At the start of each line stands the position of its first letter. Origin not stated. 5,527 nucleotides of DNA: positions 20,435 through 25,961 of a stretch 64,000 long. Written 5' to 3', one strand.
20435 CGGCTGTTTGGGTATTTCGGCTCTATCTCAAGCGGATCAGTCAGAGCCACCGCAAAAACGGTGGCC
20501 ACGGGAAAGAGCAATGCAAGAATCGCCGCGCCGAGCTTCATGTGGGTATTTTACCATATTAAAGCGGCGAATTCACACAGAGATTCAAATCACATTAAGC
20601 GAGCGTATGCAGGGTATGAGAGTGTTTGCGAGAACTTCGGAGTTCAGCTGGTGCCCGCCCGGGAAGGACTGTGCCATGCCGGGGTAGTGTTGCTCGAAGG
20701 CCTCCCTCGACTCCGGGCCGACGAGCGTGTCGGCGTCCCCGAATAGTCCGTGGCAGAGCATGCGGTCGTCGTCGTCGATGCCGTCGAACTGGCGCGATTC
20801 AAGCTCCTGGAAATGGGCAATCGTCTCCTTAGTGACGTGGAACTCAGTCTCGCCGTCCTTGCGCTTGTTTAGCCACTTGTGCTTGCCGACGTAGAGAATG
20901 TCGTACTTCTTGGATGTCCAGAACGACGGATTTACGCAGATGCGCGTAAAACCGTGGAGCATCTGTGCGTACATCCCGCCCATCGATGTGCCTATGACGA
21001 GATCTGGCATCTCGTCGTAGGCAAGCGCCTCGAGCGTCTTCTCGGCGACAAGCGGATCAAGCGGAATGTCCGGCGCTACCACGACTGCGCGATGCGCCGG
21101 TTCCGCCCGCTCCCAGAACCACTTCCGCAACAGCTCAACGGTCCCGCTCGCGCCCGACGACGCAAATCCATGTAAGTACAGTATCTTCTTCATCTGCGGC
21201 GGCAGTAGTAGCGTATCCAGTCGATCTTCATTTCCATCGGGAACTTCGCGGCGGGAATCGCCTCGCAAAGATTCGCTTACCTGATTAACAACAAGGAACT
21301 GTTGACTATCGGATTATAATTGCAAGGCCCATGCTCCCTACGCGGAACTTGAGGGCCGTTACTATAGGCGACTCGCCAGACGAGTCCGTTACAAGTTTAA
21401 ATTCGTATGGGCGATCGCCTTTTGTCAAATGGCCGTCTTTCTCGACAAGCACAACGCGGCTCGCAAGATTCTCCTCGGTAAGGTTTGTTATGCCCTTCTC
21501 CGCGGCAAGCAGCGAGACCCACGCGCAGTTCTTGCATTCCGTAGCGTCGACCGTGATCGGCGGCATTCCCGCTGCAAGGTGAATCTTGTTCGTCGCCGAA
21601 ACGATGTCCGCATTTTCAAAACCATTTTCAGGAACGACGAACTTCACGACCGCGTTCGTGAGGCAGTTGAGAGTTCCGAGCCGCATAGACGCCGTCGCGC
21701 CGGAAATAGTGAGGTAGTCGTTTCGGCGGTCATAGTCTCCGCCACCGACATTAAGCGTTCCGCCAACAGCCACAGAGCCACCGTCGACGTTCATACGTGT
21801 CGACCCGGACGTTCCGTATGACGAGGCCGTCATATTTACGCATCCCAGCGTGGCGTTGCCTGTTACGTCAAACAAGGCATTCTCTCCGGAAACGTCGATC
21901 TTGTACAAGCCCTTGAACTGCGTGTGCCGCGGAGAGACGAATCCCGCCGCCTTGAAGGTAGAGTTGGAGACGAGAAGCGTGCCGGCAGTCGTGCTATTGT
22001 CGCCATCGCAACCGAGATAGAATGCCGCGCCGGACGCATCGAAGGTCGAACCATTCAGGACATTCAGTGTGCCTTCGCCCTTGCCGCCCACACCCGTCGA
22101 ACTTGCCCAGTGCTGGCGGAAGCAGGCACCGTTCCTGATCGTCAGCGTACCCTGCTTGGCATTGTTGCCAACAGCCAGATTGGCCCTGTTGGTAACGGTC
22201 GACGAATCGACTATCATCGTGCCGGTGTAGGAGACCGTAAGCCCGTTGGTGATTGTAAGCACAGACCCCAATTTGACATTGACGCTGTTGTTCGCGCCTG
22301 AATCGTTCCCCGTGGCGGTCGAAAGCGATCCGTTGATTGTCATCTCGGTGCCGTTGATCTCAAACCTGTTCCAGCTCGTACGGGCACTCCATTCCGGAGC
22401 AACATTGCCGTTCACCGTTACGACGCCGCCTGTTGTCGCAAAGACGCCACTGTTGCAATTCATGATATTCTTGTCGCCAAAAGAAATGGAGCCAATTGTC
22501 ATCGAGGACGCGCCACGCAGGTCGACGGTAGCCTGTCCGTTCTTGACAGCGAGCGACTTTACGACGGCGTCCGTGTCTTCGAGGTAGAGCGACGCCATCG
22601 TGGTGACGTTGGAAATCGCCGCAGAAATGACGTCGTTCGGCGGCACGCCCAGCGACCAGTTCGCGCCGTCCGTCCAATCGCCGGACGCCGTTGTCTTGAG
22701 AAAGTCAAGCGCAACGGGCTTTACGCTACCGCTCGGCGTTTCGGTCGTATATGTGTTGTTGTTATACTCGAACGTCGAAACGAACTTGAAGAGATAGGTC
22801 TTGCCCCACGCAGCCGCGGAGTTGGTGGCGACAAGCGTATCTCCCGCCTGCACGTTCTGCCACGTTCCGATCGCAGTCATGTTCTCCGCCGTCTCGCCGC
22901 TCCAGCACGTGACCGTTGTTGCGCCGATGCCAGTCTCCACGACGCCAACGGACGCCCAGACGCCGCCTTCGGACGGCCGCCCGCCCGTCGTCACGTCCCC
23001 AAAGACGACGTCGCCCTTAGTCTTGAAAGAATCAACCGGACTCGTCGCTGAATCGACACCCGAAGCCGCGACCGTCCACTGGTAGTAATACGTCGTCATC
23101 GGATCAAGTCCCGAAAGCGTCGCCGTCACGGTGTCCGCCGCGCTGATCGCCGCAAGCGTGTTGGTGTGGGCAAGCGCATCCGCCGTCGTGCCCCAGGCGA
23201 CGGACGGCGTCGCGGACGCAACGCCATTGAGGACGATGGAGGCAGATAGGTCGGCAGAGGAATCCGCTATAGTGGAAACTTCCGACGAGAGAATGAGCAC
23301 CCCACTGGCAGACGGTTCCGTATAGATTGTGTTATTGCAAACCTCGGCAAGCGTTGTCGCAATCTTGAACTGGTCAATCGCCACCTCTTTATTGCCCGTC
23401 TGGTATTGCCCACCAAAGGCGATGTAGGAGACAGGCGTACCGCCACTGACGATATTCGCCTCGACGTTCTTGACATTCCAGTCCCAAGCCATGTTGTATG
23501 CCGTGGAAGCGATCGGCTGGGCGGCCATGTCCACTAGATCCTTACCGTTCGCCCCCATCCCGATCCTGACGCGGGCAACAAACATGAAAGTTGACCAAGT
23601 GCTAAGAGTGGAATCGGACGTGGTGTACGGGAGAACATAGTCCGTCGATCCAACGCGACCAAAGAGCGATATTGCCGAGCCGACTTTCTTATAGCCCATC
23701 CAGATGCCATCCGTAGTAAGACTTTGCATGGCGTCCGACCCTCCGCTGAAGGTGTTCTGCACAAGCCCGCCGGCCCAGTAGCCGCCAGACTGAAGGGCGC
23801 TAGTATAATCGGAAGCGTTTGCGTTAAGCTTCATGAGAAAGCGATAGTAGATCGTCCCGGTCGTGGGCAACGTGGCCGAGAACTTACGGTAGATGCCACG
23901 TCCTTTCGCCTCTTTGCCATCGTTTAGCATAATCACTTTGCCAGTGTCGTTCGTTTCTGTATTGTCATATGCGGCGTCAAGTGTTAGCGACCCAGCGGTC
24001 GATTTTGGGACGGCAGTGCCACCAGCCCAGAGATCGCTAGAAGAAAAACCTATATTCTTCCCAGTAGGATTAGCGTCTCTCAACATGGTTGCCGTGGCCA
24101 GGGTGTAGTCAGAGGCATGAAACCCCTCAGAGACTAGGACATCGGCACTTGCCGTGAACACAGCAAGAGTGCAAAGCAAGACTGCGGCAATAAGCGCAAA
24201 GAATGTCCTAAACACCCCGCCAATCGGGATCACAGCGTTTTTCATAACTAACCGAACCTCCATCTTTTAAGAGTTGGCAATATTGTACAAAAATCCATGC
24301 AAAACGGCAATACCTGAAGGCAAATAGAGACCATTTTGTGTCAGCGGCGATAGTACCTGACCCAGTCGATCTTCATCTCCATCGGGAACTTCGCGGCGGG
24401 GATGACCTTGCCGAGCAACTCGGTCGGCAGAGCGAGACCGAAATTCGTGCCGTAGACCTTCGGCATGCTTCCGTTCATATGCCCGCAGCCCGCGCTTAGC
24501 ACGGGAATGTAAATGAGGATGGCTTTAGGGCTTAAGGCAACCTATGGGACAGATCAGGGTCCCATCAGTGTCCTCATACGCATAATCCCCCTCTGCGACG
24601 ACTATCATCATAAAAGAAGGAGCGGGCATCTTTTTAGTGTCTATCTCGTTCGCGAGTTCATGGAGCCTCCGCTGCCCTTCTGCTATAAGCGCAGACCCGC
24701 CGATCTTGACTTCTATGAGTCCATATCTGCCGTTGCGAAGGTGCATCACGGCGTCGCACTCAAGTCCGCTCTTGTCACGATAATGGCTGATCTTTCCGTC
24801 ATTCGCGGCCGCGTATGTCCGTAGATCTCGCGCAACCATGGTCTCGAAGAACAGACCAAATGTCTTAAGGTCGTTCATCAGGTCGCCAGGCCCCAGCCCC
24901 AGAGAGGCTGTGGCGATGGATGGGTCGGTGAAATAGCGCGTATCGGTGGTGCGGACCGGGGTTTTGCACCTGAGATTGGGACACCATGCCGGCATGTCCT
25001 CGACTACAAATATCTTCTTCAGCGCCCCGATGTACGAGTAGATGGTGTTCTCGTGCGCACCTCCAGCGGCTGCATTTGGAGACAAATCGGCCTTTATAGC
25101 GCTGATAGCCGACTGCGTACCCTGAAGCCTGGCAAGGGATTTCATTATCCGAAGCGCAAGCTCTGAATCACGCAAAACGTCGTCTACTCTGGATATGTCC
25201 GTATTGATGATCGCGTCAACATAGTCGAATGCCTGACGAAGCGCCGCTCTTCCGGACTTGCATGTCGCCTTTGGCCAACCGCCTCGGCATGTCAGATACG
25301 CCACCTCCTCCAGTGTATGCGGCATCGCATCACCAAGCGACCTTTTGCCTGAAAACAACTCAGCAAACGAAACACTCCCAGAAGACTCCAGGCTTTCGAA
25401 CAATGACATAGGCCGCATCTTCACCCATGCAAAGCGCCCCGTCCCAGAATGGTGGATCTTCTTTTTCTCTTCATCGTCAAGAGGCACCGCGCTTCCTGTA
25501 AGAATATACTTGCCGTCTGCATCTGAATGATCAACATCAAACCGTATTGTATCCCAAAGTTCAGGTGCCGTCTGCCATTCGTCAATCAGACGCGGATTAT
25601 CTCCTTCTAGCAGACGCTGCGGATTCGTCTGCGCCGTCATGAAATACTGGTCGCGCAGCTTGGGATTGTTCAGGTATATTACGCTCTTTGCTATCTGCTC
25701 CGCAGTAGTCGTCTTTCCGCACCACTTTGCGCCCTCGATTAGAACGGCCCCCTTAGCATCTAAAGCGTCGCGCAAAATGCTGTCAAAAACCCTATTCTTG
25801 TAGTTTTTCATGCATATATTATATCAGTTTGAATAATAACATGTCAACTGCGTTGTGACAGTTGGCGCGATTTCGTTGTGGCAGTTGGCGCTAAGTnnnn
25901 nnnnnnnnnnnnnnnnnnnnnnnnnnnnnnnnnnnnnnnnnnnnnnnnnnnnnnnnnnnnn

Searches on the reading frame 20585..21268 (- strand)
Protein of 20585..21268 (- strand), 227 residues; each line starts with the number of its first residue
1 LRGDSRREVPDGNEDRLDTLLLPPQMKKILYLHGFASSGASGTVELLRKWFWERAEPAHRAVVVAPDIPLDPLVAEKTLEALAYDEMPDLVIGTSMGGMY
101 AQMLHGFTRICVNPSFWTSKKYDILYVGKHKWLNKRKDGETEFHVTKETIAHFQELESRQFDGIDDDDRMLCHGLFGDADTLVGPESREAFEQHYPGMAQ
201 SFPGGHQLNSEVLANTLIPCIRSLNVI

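Call 15: search_protein_families(library=pfam, proteins=[window:20585-21268:-], max_evalue=0.001)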
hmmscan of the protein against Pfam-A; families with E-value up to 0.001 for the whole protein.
window:20585-21268:- (227 aa): 1 family
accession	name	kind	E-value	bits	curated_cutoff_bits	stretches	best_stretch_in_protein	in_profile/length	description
PF05728.18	UPF0227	-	1.2e-08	35.5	21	1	28-122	1-97/187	Uncharacterised protein family (UPF0227)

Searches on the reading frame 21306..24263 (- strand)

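Call 15: search_protein_families(library=pfam, proteins=[window:21306-24263:-], max_evalue=0.001)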
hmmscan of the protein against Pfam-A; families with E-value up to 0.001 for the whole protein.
window:21306-24263:- (985 aa): 2 families
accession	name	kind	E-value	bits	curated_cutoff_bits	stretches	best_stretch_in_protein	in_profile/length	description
PF16656.11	Pur_ac_phosph_N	-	3.7e-06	27.9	30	1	351-415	26-93/93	Purple acid Phosphatase, N-terminal domain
PF16655.11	PhoD_N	-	0.00089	20.2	30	0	363-415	43-90/90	PhoD-like phosphatase, N-terminal domain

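Call 38: search_protein_families(library=ncbifam, proteins=[window:21306-24263:-], max_evalue=0.01)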
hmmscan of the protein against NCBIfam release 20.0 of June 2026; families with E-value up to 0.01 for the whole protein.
window:21306-24263:- (985 aa): 1 family
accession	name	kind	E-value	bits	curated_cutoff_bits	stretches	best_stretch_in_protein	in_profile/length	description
TIGR04393.1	rpt_T5SS_PEPC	repeat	0.00088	19.2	23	1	680-713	11-45/49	T5SS/PEP-CTERM-associated repeat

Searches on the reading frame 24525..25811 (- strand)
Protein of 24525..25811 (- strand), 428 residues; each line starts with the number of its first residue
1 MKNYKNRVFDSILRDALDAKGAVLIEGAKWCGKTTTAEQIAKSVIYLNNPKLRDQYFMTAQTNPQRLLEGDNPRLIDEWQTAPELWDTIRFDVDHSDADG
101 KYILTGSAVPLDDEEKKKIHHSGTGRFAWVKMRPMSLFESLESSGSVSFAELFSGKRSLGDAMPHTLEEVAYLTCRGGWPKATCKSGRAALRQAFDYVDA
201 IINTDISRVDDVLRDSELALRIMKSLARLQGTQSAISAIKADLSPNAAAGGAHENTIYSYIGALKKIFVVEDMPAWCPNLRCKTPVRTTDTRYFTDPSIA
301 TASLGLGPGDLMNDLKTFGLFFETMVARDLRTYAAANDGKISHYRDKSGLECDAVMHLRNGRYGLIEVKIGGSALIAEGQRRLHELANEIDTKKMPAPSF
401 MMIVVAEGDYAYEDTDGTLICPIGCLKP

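Call 15: search_protein_families(library=pfam, proteins=[window:24525-25811:-], max_evalue=0.001)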
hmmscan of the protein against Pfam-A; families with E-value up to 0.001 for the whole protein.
window:24525-25811:- (428 aa): 2 families
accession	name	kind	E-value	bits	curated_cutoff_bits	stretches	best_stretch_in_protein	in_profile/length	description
PF13635.12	DUF4143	-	1.3e-29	103.4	28.1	1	205-370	3-159/160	Domain of unknown function (DUF4143)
PF13173.12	AAA_14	-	2.7e-13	50.5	27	1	21-140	3-128/129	AAA domain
